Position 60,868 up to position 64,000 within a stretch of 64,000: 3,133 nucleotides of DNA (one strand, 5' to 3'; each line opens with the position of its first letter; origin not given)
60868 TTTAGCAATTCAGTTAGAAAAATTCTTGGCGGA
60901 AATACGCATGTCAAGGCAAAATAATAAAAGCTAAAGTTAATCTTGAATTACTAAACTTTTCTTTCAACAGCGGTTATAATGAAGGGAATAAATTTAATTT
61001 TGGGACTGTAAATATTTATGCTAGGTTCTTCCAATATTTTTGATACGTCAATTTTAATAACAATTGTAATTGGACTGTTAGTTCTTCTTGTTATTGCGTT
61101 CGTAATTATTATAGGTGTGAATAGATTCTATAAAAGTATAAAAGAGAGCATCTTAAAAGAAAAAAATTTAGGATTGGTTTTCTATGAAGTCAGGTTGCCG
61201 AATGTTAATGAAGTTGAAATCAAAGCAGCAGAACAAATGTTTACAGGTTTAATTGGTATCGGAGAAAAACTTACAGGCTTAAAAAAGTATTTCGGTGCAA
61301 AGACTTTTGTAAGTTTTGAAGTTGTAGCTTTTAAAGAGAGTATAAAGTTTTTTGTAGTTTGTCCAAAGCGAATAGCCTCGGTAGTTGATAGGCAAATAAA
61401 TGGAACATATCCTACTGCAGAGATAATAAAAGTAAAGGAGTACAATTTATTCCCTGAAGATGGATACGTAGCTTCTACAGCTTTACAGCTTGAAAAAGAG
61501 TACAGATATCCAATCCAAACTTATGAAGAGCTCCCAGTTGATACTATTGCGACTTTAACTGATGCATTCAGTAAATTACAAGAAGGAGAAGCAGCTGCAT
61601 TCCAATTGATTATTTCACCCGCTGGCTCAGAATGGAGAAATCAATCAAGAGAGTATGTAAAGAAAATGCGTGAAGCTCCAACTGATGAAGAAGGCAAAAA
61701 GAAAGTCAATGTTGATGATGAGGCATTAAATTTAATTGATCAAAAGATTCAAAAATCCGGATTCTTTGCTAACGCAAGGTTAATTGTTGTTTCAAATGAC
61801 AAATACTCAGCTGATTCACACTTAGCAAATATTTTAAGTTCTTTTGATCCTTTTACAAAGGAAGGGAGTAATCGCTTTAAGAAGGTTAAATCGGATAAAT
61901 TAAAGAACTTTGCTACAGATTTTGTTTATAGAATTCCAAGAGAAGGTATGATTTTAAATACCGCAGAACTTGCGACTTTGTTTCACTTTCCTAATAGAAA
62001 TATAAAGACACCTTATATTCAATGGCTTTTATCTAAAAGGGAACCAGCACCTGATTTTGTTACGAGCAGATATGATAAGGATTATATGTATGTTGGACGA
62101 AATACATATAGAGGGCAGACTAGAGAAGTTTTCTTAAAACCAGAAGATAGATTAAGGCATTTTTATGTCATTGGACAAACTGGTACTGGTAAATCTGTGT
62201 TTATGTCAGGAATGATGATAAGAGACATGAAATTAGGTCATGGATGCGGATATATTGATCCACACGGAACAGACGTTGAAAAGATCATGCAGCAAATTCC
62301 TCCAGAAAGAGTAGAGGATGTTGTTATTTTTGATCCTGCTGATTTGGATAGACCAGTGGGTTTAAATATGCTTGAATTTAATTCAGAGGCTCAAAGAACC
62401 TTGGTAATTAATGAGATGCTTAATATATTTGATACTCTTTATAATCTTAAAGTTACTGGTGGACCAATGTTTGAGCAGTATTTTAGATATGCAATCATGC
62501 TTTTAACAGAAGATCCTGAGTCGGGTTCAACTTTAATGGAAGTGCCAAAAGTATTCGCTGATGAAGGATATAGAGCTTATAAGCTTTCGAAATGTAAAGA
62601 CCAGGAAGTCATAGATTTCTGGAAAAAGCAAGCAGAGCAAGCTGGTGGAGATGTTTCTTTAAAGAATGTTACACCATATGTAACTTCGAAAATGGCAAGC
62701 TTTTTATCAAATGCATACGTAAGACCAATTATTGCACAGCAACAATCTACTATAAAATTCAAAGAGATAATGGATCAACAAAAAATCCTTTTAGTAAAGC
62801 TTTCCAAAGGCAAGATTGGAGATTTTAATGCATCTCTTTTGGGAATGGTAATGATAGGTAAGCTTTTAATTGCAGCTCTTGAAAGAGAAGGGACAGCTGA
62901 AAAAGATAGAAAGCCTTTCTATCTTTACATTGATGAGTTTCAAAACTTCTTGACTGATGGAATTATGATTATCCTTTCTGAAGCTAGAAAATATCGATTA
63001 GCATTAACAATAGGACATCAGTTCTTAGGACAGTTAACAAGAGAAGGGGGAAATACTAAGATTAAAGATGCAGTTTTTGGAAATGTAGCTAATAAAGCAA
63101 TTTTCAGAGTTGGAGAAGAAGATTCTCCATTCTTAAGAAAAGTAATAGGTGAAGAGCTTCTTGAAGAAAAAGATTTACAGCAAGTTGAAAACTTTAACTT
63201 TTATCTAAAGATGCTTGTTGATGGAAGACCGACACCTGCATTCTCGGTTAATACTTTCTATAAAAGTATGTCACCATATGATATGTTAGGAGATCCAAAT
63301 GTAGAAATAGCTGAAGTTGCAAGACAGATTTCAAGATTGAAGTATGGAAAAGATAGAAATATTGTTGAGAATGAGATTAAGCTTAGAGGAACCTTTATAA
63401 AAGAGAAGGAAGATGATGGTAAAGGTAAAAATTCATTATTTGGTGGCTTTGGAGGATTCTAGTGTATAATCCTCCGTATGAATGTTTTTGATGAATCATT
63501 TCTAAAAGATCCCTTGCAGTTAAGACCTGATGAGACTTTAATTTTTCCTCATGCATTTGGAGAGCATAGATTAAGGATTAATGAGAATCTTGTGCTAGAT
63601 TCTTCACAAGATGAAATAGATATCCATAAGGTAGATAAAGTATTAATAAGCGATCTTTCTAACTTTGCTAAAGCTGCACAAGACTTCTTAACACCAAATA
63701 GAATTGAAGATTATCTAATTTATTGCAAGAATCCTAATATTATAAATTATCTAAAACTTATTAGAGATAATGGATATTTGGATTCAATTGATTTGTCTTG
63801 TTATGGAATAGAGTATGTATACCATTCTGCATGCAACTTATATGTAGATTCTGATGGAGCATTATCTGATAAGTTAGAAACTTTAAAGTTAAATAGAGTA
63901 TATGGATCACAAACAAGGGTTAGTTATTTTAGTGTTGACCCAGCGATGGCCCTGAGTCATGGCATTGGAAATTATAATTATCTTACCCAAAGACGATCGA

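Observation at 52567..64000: Putative type IV secretion / conjugation-like apparatus extending to the window edge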

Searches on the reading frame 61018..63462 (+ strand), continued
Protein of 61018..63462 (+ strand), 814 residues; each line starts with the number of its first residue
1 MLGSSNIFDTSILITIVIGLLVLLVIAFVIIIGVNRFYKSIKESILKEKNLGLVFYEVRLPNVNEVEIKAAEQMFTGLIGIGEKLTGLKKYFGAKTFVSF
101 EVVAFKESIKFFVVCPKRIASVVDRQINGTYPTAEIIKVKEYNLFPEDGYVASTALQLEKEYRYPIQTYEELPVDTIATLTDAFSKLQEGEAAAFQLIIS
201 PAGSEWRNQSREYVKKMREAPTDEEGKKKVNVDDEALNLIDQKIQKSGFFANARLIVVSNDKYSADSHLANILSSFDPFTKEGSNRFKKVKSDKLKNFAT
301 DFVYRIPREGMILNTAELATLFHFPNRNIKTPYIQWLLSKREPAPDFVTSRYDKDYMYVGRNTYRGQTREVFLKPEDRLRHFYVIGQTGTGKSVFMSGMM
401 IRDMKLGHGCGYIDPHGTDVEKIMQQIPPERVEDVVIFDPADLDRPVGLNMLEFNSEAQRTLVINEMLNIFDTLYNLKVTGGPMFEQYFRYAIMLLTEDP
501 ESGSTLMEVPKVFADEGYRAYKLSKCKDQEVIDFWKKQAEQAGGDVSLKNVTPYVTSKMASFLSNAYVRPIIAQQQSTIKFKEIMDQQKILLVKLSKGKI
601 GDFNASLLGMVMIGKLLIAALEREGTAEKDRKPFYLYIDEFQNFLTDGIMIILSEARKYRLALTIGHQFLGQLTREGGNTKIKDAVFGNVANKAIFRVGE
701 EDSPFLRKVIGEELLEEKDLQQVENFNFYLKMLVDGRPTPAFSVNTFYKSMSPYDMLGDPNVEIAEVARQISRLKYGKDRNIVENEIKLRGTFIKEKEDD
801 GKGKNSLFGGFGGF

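Call 92: search_protein_families(library=pfam, proteins=[L057:11480-13234:-], max_evalue=0.001)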
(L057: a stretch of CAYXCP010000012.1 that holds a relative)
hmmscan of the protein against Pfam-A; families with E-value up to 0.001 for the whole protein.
L057:11480-13234:- (584 aa): 4 families
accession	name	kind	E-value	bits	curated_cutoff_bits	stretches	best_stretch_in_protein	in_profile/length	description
PF19044.6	P-loop_TraG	-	1.6e-29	103.2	25.8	1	249-555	24-345/413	TraG P-loop domain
PF12846.13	AAA_10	-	1.2e-12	48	27.5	1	253-518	20-295/362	AAA-like domain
PF01935.23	DUF87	-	4e-11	43.9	23.2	1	259-324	28-95/220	Helicase HerA, central domain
PF03135.19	CagE_TrbE_VirB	-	0.00021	21.8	21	0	51-201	60-198/204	CagE, TrbE, VirB family, component of type IV transporter system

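Call 113: find_related_loci(query=A1, collection=viral_contigs, flank=8000)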
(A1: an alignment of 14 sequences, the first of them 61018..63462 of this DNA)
Query A1 (814 aa) in viral_contigs; peptide patterns used: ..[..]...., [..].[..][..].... (x = any residue, [..] = any of these).
126 stretches matched a pattern; 11 encode a relative of the query (tblastn E <= 1e-3); 11 distinct loci.
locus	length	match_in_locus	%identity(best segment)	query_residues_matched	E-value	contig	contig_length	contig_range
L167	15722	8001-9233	35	358-788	2e-83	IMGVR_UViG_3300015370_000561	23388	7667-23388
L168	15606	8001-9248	36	357-797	3e-76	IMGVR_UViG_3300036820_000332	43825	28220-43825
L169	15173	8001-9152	33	353-747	3e-66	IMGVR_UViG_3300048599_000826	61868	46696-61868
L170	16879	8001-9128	34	350-746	1e-57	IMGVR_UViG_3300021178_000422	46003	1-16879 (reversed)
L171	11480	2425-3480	32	375-726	1e-48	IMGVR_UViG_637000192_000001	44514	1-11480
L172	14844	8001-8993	33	381-741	4e-45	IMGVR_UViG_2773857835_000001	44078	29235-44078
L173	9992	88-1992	25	72-734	3e-41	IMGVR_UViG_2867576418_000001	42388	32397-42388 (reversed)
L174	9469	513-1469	27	354-673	1e-38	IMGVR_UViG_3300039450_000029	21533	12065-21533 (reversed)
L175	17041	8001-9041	28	345-703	8e-38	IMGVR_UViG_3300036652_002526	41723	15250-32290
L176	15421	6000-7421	26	254-729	3e-31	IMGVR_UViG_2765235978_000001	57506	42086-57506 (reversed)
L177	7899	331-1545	25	376-757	2e-16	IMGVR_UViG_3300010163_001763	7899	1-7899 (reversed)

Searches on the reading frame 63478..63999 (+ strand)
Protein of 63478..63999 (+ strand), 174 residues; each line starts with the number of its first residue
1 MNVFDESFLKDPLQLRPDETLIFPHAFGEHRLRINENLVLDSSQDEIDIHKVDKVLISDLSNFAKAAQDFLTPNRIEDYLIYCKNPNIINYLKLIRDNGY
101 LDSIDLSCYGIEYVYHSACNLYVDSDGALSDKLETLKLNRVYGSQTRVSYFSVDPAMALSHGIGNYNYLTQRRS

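Call 101: search_protein_families(library=pfam, proteins=[window:63478-63999:+], max_evalue=0.001)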
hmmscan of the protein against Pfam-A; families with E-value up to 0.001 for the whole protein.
window:63478-63999:+ (174 aa): 0 families
